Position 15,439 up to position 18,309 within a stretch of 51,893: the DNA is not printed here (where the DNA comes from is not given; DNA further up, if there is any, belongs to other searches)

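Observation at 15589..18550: HEPN protein translationally coupled to a fused twin P-loop NTPase: candidate uncharacterised conflict or defence system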

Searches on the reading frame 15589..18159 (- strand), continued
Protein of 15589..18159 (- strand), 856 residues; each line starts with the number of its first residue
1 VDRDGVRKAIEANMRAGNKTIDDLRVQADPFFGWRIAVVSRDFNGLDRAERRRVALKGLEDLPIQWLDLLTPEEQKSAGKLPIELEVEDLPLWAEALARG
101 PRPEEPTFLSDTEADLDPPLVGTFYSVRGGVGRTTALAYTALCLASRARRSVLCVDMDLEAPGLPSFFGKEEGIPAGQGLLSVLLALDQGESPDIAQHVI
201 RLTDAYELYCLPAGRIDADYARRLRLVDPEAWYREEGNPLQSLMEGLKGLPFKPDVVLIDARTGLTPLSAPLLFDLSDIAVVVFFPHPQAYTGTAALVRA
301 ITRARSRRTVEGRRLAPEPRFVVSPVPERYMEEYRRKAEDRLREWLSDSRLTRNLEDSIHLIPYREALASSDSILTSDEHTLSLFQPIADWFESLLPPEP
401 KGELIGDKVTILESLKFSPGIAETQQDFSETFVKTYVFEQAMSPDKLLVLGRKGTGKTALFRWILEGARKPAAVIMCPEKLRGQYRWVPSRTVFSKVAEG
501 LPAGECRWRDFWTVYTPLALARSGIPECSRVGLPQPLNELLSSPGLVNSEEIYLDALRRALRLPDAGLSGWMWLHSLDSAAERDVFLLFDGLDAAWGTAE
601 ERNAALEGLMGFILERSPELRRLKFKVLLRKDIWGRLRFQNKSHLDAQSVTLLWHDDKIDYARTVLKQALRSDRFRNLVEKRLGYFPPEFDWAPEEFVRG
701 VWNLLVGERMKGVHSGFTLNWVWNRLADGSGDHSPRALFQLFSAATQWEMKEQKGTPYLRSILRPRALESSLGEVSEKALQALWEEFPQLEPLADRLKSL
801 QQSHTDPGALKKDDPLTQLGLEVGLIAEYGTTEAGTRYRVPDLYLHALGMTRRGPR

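Call 88: search_protein_families(library=pfam, proteins=[P0346, P0360, P0367, P0370, P0381, P0392, P0403, P0347, P0351, P0393], max_evalue=0.01)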
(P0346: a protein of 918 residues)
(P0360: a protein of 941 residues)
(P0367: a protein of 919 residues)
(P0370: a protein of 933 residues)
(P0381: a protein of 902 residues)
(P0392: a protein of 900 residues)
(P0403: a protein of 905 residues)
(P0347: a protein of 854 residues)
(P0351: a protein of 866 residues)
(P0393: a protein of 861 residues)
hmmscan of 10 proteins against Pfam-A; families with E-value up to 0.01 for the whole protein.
P0346 (918 aa): 6 families
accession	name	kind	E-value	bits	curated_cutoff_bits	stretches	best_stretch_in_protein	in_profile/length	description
PF01656.29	CbiA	-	4.2e-07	30.4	25.4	1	135-280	1-54/125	CobQ/CobB/MinD/ParA nucleotide binding domain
PF13614.12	AAA_31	-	6.6e-07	29.9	27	1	134-281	3-126/177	AAA domain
PF10609.15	ParA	-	8.2e-07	29.1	27.1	1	134-180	5-51/246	NUBPL iron-transfer P-loop NTPase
PF02374.21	ArsA_ATPase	-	3.2e-05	23.7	24.3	1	137-196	5-63/305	Anion-transporting ATPase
PF09140.17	MipZ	-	0.002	18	20.7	1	134-190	2-58/262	ATPase MipZ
PF07015.17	VirC1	-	0.0024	17.7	24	1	134-173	3-42/231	VirC1 protein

P0360 (941 aa): 7 families
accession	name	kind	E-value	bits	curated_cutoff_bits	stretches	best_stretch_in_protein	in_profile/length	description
PF10609.15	ParA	-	4.8e-07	29.9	27.1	1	140-186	5-51/246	NUBPL iron-transfer P-loop NTPase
PF01656.29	CbiA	-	5e-06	26.9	25.4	1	142-183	2-43/125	CobQ/CobB/MinD/ParA nucleotide binding domain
PF13614.12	AAA_31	-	3.2e-05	24.4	27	1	140-178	3-41/177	AAA domain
PF07015.17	VirC1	-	0.001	18.9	24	1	140-180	3-43/231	VirC1 protein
PF13191.12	AAA_16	-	0.0012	19.8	32.6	0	490-664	26-151/167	AAA ATPase domain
PF02374.21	ArsA_ATPase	-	0.0034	17.1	24.3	1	143-176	5-38/305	Anion-transporting ATPase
PF09140.17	MipZ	-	0.0075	16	20.7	0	143-178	5-40/262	ATPase MipZ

P0367 (919 aa): 7 families
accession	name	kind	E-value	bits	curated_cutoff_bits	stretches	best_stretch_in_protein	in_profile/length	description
PF13614.12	AAA_31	-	2.7e-08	34.4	27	1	124-238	2-106/177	AAA domain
PF10609.15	ParA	-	7.7e-06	25.9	27.1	1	122-175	2-55/246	NUBPL iron-transfer P-loop NTPase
PF01656.29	CbiA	-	1.1e-05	25.8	25.4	1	126-308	1-54/125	CobQ/CobB/MinD/ParA nucleotide binding domain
PF07015.17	VirC1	-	0.00067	19.5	24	1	124-164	2-42/231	VirC1 protein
PF20720.3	nSTAND3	-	0.0019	18.4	27.2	0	18-76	56-116/155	Novel STAND NTPase 3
PF01637.24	ATPase_2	-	0.0029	17.9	33.2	1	484-666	24-155/225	ATPase domain predominantly from Archaea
PF02374.21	ArsA_ATPase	-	0.0043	16.7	24.3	0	128-161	5-38/305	Anion-transporting ATPase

P0370 (933 aa): 5 families
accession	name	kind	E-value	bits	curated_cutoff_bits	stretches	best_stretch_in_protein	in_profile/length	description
PF13614.12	AAA_31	-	2.2e-09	37.9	27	1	128-328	3-177/177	AAA domain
PF01656.29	CbiA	-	7e-07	29.7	25.4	1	130-168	2-40/125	CobQ/CobB/MinD/ParA nucleotide binding domain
PF10609.15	ParA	-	2.5e-06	27.5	27.1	1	127-174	4-51/246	NUBPL iron-transfer P-loop NTPase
PF00005.33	ABC_tran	-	0.0012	19.9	25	0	476-521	13-52/137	ABC transporter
PF07015.17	VirC1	-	0.0053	16.5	24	1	128-168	3-43/231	VirC1 protein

P0381 (902 aa): 6 families
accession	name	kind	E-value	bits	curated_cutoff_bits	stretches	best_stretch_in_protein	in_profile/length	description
PF13614.12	AAA_31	-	7.5e-09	36.2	27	1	123-165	2-44/177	AAA domain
PF10609.15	ParA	-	3.8e-06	27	27.1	1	125-174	6-55/246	NUBPL iron-transfer P-loop NTPase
PF01656.29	CbiA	-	4.7e-06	27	25.4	1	126-167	2-43/125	CobQ/CobB/MinD/ParA nucleotide binding domain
PF02374.21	ArsA_ATPase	-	4e-05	23.4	24.3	1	124-197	2-70/305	Anion-transporting ATPase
PF00142.24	Fer4_NifH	-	0.0017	18.4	25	1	124-202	2-76/271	4Fe-4S iron sulfur cluster binding proteins, NifH/frxC family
PF07015.17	VirC1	-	0.0064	16.3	24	0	125-163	4-42/231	VirC1 protein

P0392 (900 aa): 8 families
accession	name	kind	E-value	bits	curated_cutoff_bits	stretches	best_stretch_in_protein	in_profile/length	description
PF13614.12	AAA_31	-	6e-12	46.3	27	1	122-322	2-169/177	AAA domain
PF01656.29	CbiA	-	1.8e-09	38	25.4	1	125-306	2-54/125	CobQ/CobB/MinD/ParA nucleotide binding domain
PF10609.15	ParA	-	1.4e-08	34.9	27.1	1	122-173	4-55/246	NUBPL iron-transfer P-loop NTPase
PF07015.17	VirC1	-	3.9e-05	23.5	24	1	122-163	2-43/231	VirC1 protein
PF00142.24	Fer4_NifH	-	7.1e-05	22.8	25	1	124-189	3-65/271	4Fe-4S iron sulfur cluster binding proteins, NifH/frxC family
PF09140.17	MipZ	-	0.00012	22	20.7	1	123-161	2-40/262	ATPase MipZ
PF02374.21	ArsA_ATPase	-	0.0024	17.6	24.3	1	125-173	4-51/305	Anion-transporting ATPase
PF06564.18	CBP_BcsQ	-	0.0088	16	21.3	0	123-158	3-38/234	Cellulose biosynthesis protein BcsQ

P0403 (905 aa): 7 families
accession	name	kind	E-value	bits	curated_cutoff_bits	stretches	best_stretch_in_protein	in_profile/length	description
PF13614.12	AAA_31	-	1e-08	35.7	27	1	137-334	3-174/177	AAA domain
PF10609.15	ParA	-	1.9e-08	34.5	27.1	1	138-187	6-55/246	NUBPL iron-transfer P-loop NTPase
PF01656.29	CbiA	-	1e-07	32.4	25.4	1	140-351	3-94/125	CobQ/CobB/MinD/ParA nucleotide binding domain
PF09140.17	MipZ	-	9.2e-05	22.3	20.7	1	139-180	4-45/262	ATPase MipZ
PF02374.21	ArsA_ATPase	-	0.00021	21.1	24.3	1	140-185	5-49/305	Anion-transporting ATPase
PF07015.17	VirC1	-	0.0037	17.1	24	0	138-177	4-43/231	VirC1 protein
PF00142.24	Fer4_NifH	-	0.0052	16.7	25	0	140-203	5-67/271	4Fe-4S iron sulfur cluster binding proteins, NifH/frxC family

P0347 (854 aa): 10 families
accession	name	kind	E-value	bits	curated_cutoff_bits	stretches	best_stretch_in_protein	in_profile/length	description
PF13614.12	AAA_31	-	2.8e-10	40.8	27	1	58-248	3-170/177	AAA domain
PF01656.29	CbiA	-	6.2e-07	29.9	25.4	1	60-145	2-54/125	CobQ/CobB/MinD/ParA nucleotide binding domain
PF24389.1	ORC-CDC6-like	-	3.3e-06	26.5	27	1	377-417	8-48/571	ORC-CDC6-like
PF09140.17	MipZ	-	0.00011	22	20.7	1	65-122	9-66/262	ATPase MipZ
PF25199.1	nSTAND_NTPase5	-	0.00012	22.4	34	1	65-129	49-113/145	Novel STAND NTPase 5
PF13191.12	AAA_16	-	0.0018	19.2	32.6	0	401-560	24-142/167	AAA ATPase domain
PF13401.12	AAA_22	-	0.0018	19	27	0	404-428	8-32/130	AAA domain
PF07015.17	VirC1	-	0.0023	17.7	24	1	58-95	3-40/231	VirC1 protein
PF10609.15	ParA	-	0.0026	17.6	27.1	1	59-109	6-56/246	NUBPL iron-transfer P-loop NTPase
PF06564.18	CBP_BcsQ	-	0.0067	16.4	21.3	0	58-93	3-38/234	Cellulose biosynthesis protein BcsQ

P0351 (866 aa): 5 families
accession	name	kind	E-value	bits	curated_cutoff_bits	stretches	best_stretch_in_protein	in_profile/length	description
PF01656.29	CbiA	-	2.8e-06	27.7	25.4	1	79-190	2-54/125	CobQ/CobB/MinD/ParA nucleotide binding domain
PF13614.12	AAA_31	-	0.00023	21.6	27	1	77-115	3-41/177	AAA domain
PF24389.1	ORC-CDC6-like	-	0.00037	19.8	27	1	395-436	11-52/571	ORC-CDC6-like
PF09140.17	MipZ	-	0.002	17.9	20.7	1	84-119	9-44/262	ATPase MipZ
PF10609.15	ParA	-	0.0082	16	27.1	0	84-126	12-54/246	NUBPL iron-transfer P-loop NTPase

P0393 (861 aa): 5 families
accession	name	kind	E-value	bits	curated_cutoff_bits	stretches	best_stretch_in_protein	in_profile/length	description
PF13614.12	AAA_31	-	4.4e-07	30.5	27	1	81-121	2-42/177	AAA domain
PF10609.15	ParA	-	1.4e-06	28.3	27.1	1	81-135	4-58/246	NUBPL iron-transfer P-loop NTPase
PF01656.29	CbiA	-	2.1e-06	28.1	25.4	1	85-241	3-54/125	CobQ/CobB/MinD/ParA nucleotide binding domain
PF07015.17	VirC1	-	1e-05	25.4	24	1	81-122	2-43/231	VirC1 protein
PF09140.17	MipZ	-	0.0069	16.2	20.7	0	83-122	3-42/262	ATPase MipZ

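Call 89: find_encoding_contigs(protein=P0001, flank=10000, max_places=3)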
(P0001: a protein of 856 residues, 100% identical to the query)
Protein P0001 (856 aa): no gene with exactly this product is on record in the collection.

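Call 95: find_related_loci(query=A1, collection=viral_contigs, flank=5000)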
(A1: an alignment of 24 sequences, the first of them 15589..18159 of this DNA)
Query A1 (856 aa) in viral_contigs; peptide patterns used: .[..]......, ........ (x = any residue, [..] = any of these).
136 stretches matched a pattern; 16 encode a relative of the query (tblastn E <= 1e-3); 16 distinct loci.
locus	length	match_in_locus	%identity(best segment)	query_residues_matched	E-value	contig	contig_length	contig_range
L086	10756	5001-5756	27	424-661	4e-13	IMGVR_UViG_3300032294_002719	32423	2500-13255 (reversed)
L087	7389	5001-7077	28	118-788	9e-13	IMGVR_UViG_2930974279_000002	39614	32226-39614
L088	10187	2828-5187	31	119-854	2e-12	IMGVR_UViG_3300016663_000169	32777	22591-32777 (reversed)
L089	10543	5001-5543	32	124-293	8e-12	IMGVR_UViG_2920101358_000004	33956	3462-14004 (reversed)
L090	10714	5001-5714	29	123-348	1e-11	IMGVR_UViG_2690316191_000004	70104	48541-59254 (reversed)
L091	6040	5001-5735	26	424-652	1e-11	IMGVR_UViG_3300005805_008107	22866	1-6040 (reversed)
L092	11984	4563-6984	28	124-854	1e-10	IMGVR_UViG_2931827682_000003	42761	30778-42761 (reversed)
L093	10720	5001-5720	28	123-346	3e-9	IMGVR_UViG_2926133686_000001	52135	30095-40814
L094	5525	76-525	31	27-169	5e-8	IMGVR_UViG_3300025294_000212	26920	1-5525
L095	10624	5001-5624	29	117-313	8e-8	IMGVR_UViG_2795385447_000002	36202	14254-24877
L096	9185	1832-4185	30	118-854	1e-9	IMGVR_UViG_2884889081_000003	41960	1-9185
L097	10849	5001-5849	23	422-660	2e-7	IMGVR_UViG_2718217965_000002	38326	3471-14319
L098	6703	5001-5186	29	380-464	2e-6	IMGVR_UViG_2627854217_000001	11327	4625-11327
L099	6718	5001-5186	32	400-464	4e-6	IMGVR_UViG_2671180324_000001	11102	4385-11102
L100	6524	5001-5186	32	400-464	4e-6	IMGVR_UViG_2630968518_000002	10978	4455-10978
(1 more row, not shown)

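Call 97: search_protein_families(library=padloc, proteins=[L088:2052-2441:+, L088:2321-3775:+, L088:3772-5223:+, L096:1055-1441:+, L096:1448-2773:+, L096:2770-4224:+], max_evalue=0.00001)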
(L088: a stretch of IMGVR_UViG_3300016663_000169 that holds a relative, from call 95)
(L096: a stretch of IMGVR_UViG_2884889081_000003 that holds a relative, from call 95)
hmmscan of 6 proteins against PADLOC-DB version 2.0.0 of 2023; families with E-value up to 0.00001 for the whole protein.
L088:2052-2441:+ (129 aa): 2 families
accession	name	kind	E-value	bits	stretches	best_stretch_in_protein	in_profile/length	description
PDLC04558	PDC-M28A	-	1.9e-25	88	1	2-121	1-128/138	-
PDLC04557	PDC-M28A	-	1e-08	33.2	1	5-118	41-168/181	-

L088:2321-3775:+ (484 aa): 2 families
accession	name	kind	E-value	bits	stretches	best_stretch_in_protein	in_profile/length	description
PDLC04559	PDC-M28B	-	1.7e-99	331.9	1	46-480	3-431/438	-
PDLC04560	PDC-M28B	-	1.2e-38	131.3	1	155-476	2-316/327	-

L088:3772-5223:+ (483 aa): 1 family
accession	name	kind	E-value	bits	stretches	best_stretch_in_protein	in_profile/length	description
PDLC04561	PDC-M28C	-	2.3e-134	446.9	1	7-477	5-479/480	-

L096:1055-1441:+ (128 aa): 1 family
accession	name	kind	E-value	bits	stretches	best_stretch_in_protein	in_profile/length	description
PDLC04558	PDC-M28A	-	1.1e-21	75.8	1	4-117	3-124/138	-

L096:1448-2773:+ (441 aa): 2 families
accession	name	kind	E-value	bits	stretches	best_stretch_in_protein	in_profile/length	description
PDLC04559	PDC-M28B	-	2e-96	321.8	1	7-437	4-431/438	-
PDLC04560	PDC-M28B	-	1.8e-33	114.3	1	114-418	2-301/327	-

L096:2770-4224:+ (484 aa): 1 family
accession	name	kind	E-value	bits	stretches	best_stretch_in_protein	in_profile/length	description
PDLC04561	PDC-M28C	-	3.3e-137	456.2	1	1-476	1-478/480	-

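Call 98: search_protein_families(library=pfam, proteins=[L087:3009-4163:+, L087:4249-4632:+, L087:4629-5948:+, L088:920-1495:+, L096:1-867:+, L096:4548-5366:+, L096:5363-5983:+], max_evalue=0.001)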
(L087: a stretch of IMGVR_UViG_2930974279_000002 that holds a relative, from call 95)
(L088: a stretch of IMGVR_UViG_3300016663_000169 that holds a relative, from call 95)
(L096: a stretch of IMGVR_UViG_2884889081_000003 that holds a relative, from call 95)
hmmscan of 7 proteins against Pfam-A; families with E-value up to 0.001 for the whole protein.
L087:3009-4163:+ (384 aa): 3 families
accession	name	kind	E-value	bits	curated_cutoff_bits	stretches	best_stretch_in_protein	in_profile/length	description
PF12167.14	Arm-DNA-bind_2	-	3.6e-19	68.9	22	1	6-69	2-65/65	Arm DNA-binding domain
PF00589.27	Phage_integrase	-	4.7e-15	56.2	27.1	1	194-360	7-165/172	Phage integrase family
PF14659.12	Phage_int_SAM_3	-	1.5e-08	35.1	22.6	1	82-138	1-57/58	Phage integrase, N-terminal SAM-like domain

L087:4249-4632:+ (127 aa): 0 families

L087:4629-5948:+ (439 aa): 3 families
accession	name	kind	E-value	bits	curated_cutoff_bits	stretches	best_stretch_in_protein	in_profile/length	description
PF13614.12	AAA_31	-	7.9e-07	29.6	27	1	127-287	3-134/177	AAA domain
PF01656.29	CbiA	-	3.2e-05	24.3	25.4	1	128-167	1-40/125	CobQ/CobB/MinD/ParA nucleotide binding domain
PF10609.15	ParA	-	5.8e-05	23.1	27.1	1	127-176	5-54/246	NUBPL iron-transfer P-loop NTPase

L088:920-1495:+ (191 aa): 5 families
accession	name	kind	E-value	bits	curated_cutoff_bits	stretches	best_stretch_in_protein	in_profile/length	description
PF01381.28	HTH_3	-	1.3e-12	47.9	23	1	23-77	1-55/55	Helix-turn-helix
PF07883.17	Cupin_2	-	1.2e-10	41.3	27.2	1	119-185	2-66/70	Cupin domain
PF13443.12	HTH_26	-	4e-07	30.6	22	1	24-79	3-59/63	Cro/C1-type HTH DNA-binding domain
PF13560.12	HTH_31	-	1.6e-06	28.7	27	1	23-72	6-56/64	Helix-turn-helix domain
PF12844.13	HTH_19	-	0.00055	20.2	30.2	1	22-82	3-63/64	Helix-turn-helix domain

L096:1-867:+ (288 aa): 1 family
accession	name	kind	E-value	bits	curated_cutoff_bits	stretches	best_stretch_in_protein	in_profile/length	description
PF11638.13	DnaA_N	-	0.00052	20.1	24.6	0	209-259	10-61/65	DnaA N-terminal domain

L096:4548-5366:+ (272 aa): 1 family
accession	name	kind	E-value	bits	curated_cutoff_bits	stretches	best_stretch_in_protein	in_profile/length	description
PF09669.15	Phage_pRha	-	2.8e-05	25.1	29.9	1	35-112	7-88/91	Phage regulatory protein Rha (Phage_pRha)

L096:5363-5983:+ (206 aa): 4 families
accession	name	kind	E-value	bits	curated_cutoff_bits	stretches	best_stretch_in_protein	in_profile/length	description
PF01656.29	CbiA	-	5.3e-11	43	25.4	1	4-174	1-118/125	CobQ/CobB/MinD/ParA nucleotide binding domain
PF13614.12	AAA_31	-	1.5e-09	38.4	27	1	1-54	1-54/177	AAA domain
PF10609.15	ParA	-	1.4e-05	25.1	27.1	1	2-42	4-44/246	NUBPL iron-transfer P-loop NTPase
PF09140.17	MipZ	-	0.00059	19.7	20.7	0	3-52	2-52/262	ATPase MipZ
